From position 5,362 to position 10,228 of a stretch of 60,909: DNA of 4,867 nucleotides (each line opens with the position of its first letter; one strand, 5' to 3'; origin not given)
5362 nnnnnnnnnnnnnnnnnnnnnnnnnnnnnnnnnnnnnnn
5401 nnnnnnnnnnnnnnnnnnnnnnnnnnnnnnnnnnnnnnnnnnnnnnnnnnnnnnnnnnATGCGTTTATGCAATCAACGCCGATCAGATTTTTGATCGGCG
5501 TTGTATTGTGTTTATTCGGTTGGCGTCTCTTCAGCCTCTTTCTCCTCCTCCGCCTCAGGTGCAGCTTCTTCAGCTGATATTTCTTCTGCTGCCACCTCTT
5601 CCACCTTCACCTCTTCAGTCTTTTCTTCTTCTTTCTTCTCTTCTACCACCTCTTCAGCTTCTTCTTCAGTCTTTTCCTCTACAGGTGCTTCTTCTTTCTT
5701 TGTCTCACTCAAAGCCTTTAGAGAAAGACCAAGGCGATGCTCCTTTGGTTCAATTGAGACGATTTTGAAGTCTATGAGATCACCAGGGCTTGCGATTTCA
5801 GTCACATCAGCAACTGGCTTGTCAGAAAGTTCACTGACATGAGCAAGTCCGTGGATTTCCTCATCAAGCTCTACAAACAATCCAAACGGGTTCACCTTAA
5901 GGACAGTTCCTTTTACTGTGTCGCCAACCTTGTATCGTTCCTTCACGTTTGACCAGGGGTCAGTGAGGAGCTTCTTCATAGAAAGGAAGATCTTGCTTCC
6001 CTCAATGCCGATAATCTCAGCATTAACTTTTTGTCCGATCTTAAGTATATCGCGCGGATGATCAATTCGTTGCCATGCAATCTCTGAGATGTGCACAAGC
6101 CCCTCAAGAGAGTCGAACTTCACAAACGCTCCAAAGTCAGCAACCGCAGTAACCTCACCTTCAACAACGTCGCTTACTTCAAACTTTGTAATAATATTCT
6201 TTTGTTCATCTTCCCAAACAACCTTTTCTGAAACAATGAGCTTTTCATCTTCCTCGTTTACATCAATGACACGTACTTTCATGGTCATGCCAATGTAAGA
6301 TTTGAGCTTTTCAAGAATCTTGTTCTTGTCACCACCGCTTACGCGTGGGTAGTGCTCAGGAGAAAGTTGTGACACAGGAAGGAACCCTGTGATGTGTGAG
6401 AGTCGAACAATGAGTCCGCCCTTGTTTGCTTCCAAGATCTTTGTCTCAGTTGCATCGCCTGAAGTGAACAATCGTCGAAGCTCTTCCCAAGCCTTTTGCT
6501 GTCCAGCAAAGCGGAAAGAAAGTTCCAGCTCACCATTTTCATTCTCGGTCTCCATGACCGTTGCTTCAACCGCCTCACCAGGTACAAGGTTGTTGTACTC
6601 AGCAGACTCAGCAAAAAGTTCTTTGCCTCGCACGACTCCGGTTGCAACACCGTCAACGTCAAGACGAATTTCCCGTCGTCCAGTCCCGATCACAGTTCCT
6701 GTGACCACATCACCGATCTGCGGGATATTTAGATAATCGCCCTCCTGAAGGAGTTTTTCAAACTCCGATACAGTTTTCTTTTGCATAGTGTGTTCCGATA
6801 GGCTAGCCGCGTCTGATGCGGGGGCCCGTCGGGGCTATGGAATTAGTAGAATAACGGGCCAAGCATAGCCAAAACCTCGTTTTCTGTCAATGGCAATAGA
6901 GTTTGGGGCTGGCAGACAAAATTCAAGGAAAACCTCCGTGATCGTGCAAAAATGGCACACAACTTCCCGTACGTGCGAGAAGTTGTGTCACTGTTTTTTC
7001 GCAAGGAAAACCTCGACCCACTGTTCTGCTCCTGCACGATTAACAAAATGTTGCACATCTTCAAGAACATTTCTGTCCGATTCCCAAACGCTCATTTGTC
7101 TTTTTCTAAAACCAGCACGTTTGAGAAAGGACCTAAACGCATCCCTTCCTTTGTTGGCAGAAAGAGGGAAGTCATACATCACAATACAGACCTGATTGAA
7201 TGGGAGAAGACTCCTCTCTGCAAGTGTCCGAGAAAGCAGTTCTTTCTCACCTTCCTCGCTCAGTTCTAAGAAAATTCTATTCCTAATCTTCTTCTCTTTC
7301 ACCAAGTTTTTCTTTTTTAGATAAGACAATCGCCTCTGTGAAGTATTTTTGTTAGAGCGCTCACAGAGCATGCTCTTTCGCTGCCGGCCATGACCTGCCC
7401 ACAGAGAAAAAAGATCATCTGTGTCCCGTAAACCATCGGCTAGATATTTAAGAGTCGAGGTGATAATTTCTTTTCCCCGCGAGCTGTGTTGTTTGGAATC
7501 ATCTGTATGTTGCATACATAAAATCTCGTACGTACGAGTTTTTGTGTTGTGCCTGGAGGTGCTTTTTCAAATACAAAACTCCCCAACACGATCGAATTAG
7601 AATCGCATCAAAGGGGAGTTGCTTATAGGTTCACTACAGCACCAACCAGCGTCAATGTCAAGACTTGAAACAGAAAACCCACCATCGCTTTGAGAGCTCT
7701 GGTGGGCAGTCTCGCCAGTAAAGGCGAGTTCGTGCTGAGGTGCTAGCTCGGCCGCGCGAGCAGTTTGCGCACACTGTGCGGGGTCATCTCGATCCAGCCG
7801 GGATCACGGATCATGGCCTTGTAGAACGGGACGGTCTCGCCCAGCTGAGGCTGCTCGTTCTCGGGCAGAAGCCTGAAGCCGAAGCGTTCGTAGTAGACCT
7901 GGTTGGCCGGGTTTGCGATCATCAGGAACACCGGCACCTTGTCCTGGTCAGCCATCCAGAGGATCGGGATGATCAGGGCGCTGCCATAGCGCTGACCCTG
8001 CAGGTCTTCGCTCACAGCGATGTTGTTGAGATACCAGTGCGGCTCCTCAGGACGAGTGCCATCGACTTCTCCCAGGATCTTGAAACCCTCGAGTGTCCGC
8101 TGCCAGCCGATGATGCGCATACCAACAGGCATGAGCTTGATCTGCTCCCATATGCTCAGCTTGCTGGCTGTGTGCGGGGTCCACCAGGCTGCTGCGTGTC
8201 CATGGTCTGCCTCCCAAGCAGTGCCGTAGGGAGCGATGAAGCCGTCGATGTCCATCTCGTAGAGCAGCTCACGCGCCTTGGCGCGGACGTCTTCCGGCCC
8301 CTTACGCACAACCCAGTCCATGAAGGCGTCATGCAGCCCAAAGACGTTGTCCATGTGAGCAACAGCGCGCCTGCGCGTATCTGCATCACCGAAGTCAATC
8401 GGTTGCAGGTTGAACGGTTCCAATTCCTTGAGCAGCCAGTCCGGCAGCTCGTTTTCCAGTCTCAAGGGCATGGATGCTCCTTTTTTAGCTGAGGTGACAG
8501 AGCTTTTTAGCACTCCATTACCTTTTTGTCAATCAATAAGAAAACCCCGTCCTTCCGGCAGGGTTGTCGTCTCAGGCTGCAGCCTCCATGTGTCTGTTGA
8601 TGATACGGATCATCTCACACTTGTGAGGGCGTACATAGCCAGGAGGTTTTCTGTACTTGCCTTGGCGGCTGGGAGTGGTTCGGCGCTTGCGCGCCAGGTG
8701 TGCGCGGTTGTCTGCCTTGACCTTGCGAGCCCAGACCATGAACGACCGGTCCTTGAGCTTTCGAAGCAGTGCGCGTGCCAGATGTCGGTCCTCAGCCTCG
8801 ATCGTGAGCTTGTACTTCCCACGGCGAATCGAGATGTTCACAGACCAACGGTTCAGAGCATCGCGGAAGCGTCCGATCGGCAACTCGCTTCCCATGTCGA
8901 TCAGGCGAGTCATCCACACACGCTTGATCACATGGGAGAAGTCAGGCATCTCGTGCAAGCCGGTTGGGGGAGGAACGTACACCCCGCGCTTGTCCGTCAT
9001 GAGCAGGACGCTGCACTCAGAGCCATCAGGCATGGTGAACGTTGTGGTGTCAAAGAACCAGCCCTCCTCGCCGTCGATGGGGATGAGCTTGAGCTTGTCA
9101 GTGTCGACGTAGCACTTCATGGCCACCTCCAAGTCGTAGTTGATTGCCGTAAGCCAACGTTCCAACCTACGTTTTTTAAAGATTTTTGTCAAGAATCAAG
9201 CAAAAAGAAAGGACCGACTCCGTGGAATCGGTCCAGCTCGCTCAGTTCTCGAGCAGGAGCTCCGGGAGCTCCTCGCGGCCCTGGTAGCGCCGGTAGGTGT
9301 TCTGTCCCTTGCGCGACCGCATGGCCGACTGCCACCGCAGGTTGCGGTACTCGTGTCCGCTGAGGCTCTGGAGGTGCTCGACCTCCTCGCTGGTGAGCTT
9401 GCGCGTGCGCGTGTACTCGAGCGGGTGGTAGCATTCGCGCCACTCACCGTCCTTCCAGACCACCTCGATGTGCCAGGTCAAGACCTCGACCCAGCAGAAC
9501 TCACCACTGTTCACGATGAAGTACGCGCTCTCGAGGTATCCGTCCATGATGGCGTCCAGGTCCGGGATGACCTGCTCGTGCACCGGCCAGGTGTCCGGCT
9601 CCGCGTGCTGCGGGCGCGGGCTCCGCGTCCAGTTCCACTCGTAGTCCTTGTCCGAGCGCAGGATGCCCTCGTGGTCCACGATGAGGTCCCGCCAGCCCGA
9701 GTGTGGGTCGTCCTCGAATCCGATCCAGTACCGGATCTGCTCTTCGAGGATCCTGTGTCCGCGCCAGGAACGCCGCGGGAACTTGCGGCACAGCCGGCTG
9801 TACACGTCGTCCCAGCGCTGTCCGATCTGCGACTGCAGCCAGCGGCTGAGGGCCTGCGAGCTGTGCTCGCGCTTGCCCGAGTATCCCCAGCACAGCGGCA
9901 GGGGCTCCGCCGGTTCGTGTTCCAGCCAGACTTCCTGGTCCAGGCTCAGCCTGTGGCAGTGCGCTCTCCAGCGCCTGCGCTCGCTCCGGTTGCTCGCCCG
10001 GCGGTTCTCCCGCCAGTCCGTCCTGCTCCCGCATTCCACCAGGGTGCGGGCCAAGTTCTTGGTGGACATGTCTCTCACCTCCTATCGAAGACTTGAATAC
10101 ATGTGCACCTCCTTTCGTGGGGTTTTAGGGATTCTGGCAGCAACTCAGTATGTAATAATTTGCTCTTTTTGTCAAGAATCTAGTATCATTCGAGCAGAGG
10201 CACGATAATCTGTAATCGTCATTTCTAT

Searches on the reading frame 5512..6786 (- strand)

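Call 14: search_protein_families(library=pfam, proteins=[window:5512-6786:-], max_evalue=0.001)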
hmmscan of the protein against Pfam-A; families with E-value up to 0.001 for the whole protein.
window:5512-6786:- (424 aa): 5 families
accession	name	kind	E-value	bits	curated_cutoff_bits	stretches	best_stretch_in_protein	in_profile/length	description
PF00575.29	S1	-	5.1e-44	149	22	3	201-270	1-73/74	S1 RNA binding domain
PF23459.1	S1_RRP5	-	1.9e-16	60.8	27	1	286-356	2-72/72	RRP5 S1 domain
PF21710.3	Spt6_S1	-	3.6e-07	30.8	27.5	0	207-266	19-80/91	Spt6, S1/OB domain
PF21543.3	CvfB_2nd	-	7.5e-06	26.2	27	0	219-271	28-75/76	Virulence regulatory factor CvfB, second domain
PF24685.1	OB_RRP5_4th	-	0.00041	20.8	31.5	0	228-261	38-71/92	RRP5 OB-fold domain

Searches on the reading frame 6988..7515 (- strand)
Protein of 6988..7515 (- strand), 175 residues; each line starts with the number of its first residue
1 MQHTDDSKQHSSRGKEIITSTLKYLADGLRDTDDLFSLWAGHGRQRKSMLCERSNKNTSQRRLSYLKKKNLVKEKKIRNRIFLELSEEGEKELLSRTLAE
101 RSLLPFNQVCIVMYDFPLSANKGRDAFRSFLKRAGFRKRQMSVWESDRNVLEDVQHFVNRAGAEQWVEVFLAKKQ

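Call 14: search_protein_families(library=pfam, proteins=[window:6988-7515:-], max_evalue=0.001)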
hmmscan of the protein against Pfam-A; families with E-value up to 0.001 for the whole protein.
window:6988-7515:- (175 aa): 1 family
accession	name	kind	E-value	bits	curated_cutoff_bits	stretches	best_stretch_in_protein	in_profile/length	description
PF20803.2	PaaX_M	-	1.4e-10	41.5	24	1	110-173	9-72/83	PaaX protein central Cas2-like domain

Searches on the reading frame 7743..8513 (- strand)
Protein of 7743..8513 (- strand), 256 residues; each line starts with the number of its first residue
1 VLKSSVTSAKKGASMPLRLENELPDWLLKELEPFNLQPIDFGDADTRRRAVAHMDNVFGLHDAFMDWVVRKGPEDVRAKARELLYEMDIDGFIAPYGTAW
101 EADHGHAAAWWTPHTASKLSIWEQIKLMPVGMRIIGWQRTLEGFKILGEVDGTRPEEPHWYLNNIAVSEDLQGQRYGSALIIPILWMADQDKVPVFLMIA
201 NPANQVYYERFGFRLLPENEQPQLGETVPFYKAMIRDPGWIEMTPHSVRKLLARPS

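Call 9: search_protein_families(library=pfam, proteins=[window:7743-8513:-], max_evalue=0.01)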
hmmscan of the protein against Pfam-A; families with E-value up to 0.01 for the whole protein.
window:7743-8513:- (256 aa): 3 families
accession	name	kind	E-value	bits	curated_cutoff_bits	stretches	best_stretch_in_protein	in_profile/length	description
PF13508.13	Acetyltransf_7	-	2.4e-07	31.5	27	1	146-214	14-83/84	Acetyltransferase (GNAT) domain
PF00583.31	Acetyltransf_1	-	2.2e-06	28.4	20.7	1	145-213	55-116/116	Acetyltransferase (GNAT) family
PF13673.13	Acetyltransf_10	-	0.0011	19.4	23.6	1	157-221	52-114/128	Acetyltransferase (GNAT) domain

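Call 53: search_protein_families(library=ncbifam, proteins=[window:7743-8513:-], max_evalue=0.01)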
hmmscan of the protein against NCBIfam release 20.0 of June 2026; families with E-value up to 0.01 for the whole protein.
window:7743-8513:- (256 aa): 1 family
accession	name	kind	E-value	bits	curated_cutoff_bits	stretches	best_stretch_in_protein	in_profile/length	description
NF040501.1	resist_ArsN2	equivalog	0.002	17.7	125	1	160-223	49-111/133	arsenic resistance N-acetyltransferase ArsN2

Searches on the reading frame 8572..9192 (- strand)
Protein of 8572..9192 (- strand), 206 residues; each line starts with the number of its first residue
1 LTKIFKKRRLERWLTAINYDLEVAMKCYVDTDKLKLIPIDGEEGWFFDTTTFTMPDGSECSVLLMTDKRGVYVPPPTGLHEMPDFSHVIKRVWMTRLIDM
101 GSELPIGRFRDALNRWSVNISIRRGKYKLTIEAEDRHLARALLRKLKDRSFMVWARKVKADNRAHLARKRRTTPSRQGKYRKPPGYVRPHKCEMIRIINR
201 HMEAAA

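Call 9: search_protein_families(library=pfam, proteins=[window:8572-9192:-], max_evalue=0.01)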
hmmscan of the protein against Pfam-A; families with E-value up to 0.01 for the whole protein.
window:8572-9192:- (206 aa): 0 families

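Call 51: search_protein_families(library=padloc, proteins=[window:8572-9192:-], max_evalue=0.01)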
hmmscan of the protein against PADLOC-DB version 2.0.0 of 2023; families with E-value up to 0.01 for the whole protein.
window:8572-9192:- (206 aa): 0 families

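Call 52: search_protein_families(library=phrogs, proteins=[window:8572-9192:-], max_evalue=0.01)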
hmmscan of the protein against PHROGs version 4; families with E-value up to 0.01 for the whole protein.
window:8572-9192:- (206 aa): 0 families

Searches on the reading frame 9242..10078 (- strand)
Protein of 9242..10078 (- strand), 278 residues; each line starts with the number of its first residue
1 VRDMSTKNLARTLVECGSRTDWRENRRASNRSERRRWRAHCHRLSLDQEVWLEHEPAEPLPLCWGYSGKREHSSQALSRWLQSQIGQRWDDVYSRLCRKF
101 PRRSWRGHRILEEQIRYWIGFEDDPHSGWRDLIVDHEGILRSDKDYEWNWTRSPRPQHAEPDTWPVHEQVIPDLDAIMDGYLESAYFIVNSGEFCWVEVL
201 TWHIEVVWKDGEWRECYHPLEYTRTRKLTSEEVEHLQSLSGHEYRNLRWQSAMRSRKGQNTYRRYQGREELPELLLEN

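Call 9: search_protein_families(library=pfam, proteins=[window:9242-10078:-], max_evalue=0.01)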
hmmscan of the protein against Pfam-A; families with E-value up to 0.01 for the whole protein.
window:9242-10078:- (278 aa): 0 families

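Call 51: search_protein_families(library=padloc, proteins=[window:9242-10078:-], max_evalue=0.01)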
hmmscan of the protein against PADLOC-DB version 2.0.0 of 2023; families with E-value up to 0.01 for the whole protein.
window:9242-10078:- (278 aa): 0 families

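Call 52: search_protein_families(library=phrogs, proteins=[window:9242-10078:-], max_evalue=0.01)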
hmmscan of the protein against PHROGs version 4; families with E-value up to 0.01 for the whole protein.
window:9242-10078:- (278 aa): 0 families

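Call 53: search_protein_families(library=ncbifam, proteins=[window:9242-10078:-], max_evalue=0.01)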
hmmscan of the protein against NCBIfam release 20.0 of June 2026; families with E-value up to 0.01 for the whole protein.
window:9242-10078:- (278 aa): 0 families

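Call 72: search_protein_representatives(protein=window:9242-10078:-)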
Query: 278 residues. Proteins with E-value up to 0.001 (for the whole library): 401; up to 1e-10: 42; up to 1e-30: 2. The best 150 are listed.
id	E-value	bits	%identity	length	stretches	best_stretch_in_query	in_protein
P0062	1.7e-190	648.0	100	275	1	4-278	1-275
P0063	8.7e-31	123.6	35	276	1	4-274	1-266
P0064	8.7e-28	113.7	35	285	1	4-276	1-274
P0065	2.1e-21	92.8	34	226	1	74-265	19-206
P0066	9.7e-20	87.3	39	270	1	4-144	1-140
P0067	1.7e-19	86.5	41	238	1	4-157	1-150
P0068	3.6e-18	82.1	31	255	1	4-274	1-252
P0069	4.5e-16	75.3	37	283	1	4-149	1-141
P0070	8.8e-15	71.0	36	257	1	4-169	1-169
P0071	1.1e-14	70.6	33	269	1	4-144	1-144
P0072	2.3e-14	69.6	30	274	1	4-276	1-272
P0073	2.7e-14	69.4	31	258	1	4-198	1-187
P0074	3.0e-14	69.3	32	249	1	5-247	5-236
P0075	4.8e-14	68.6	31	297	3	4-149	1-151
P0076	1.7e-13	66.7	38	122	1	4-126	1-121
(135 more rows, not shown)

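Call 76: find_related_loci(query=A4, collection=metagenome_contigs, flank=5000)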
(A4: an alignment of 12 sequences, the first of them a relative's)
Query A4 (275 aa) in metagenome_contigs; peptide patterns used: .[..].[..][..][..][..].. (x = any residue, [..] = any of these).
214 stretches matched a pattern; 132 encode a relative of the query (tblastn E <= 1e-3); the best 80 are kept; 80 distinct loci.
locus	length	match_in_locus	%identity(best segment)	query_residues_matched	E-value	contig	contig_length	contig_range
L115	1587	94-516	35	1-145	2e-16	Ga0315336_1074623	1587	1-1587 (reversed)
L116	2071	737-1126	38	1-138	7e-16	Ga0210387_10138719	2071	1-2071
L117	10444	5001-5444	33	1-138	1e-15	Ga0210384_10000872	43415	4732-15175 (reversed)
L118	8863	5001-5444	33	1-138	1e-15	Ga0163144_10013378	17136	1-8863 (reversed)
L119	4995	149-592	33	1-138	1e-15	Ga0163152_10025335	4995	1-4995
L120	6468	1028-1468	33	1-138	2e-15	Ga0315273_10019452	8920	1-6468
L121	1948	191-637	32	1-139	2e-15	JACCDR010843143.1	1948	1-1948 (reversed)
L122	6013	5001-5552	28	1-198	2e-14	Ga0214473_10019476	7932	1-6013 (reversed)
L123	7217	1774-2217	31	1-138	2e-14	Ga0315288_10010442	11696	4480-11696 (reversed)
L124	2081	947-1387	32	1-138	1e-14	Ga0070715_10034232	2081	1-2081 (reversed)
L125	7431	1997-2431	31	1-137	2e-14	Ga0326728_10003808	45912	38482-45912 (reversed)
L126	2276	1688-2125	33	1-138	3e-14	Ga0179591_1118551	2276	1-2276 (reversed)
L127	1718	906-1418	31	1-168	4e-14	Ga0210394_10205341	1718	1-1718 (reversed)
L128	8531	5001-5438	30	1-137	3e-13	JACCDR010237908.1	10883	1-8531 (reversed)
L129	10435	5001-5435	34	1-137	4e-13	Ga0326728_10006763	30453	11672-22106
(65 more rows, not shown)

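Call 87: predict_structure(alignment_id=A3)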
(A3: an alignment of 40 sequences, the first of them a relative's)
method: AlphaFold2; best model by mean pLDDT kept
length: 275 residues; sequences in the alignment: 40
mean_pLDDT: 83.7   pTM: 0.61
mean pLDDT of the five models: 83.7, 82.6, 82.1, 82.0, 82.0
residues with pLDDT >= 90: 139; 70-90: 79; 50-70: 42; < 50: 15
segments of 3 or more residues with pLDDT < 50: 1-3, 61-66, 171-176
pLDDT, mean of each block of 10 residues (from residue 1): 55 62 83 91 91 66 51 90 98 95 89 90 83 95 77 88 67 53 95 95 89 91 97 91 93 89 90 92
secondary structure, 60 per line:
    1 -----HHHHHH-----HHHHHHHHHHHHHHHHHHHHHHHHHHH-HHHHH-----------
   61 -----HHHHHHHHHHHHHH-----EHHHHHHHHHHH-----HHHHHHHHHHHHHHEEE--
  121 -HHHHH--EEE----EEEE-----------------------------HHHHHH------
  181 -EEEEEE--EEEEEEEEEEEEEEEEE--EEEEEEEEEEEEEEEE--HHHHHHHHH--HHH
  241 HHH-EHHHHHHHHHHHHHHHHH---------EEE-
elements in order: H6-11 H17-43 H45-49 H66-79 H86-96 H102-115 E116-118 H122-126 E129-131 E136-139 H169-174 E182-187 E190-206 E209-224 H227-235 H238-243 H246-262 E272-274

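Call 91: fold_search(model_id=the predicted structure, library=pdb)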
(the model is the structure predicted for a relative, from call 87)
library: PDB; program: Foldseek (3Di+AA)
matches with E <= 10: 184; with E <= 0.001: 0
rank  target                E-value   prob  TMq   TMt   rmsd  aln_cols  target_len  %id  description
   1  5wqv_B                2.3e-01  0.33  0.10  0.23   6.2        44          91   20  Crystal structure of PriB mutant - S55A (released 2017-11-29)
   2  1v1q_A                2.3e-01  0.33  0.10  0.20   6.0        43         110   21  Crystal structure of PriB- a primosomal DNA replication protein of Escherichia coli (released 2004-10-25)
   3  2pnh_B                2.5e-01  0.30  0.10  0.22   6.5        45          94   20  Escherichia coli PriB E39A variant (released 2007-08-07)
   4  1v1q_B                3.2e-01  0.28  0.10  0.20   5.8        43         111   21  Crystal structure of PriB- a primosomal DNA replication protein of Escherichia coli (released 2004-10-25)
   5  8fak_A                3.2e-01  0.23  0.12  0.24   7.5        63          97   16  DNA replication fork binding triggers structural changes in the PriA DNA helicase that regulate the PriA-PriB replicat (released 2023-05-10)
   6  1woc_C                3.6e-01  0.30  0.10  0.22   5.7        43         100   21  Crystal structure of PriB (released 2005-01-25)
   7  1txy_A                3.8e-01  0.21  0.10  0.22   7.3        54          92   18  E. coli PriB (released 2004-11-16)
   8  5wqv_A                3.8e-01  0.21  0.10  0.22   7.3        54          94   18  Crystal structure of PriB mutant - S55A (released 2017-11-29)
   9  6dt7_B                4.8e-01  0.20  0.11  0.08   7.1        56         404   12  Bacteriophage N4 RNA polymerase II and DNA complex (released 2018-07-11)
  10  2ccz_A                5.1e-01  0.21  0.10  0.19   5.9        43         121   21  Crystal structure of E. coli primosomol protein PriB bound to ssDNA (released 2006-09-18)
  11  4apv                  5.4e-01  0.20  0.10  0.22   5.9        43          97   21  The Klebsiella pneumoniae primosomal PriB protein: identification, crystal structure, and ssDNA binding mode (released 2012-04-25)
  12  1woc_A                7.8e-01  0.16  0.10  0.21   5.8        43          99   21  Crystal structure of PriB (released 2005-01-25)
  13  2pnh_A                8.2e-01  0.14  0.09  0.19   6.3        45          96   13  Escherichia coli PriB E39A variant (released 2007-08-07)
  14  1txy_B                1.0e+00  0.15  0.08  0.21   6.2        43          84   12  E. coli PriB (released 2004-11-16)
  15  4c8q_C                1.6e+00  0.09  0.08  0.25  14.3        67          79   13  Crystal structure of the yeast Lsm1-7-Pat1 complex (released 2013-10-16)
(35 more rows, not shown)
